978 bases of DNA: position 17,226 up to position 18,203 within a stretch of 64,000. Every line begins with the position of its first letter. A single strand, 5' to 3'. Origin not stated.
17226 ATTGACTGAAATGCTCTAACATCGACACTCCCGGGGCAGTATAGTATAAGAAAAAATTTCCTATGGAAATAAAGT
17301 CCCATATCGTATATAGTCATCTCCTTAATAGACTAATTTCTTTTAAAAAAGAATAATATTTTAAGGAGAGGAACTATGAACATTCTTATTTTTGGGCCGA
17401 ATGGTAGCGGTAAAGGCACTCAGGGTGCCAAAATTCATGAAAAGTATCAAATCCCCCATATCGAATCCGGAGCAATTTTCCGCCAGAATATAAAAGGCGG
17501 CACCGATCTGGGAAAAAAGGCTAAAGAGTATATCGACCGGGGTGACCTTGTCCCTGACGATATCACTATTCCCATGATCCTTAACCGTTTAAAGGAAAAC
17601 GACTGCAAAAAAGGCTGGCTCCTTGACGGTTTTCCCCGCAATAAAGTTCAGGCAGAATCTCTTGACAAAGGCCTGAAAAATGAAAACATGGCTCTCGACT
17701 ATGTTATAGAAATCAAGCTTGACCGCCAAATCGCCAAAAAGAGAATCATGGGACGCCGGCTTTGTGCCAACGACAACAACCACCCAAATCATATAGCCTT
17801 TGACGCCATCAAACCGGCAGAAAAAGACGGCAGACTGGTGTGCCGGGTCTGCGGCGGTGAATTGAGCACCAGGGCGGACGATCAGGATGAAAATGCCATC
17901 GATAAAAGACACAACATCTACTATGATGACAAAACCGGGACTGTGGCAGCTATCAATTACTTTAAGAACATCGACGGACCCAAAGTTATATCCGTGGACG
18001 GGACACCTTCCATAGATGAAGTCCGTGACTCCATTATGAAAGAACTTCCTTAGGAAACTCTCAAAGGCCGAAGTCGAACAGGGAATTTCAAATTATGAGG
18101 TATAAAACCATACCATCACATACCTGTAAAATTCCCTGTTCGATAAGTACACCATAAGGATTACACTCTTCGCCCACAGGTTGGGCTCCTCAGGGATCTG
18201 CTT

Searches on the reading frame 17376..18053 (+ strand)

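Call 16: search_protein_families(library=pfam, proteins=[window:17376-18053:+])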
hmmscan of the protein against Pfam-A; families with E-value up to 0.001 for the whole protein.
window:17376-18053:+ (225 aa): 3 families
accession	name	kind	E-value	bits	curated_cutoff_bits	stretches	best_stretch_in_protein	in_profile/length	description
PF00406.28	ADK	-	2.1e-44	151.7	26.8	1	5-198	1-148/151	Adenylate kinase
PF13207.12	AAA_17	-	4.5e-25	88.9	27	1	6-129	1-124/136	AAA domain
PF02223.23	Thymidylate_kin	-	0.00037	20.7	27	0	7-56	3-50/185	Thymidylate kinase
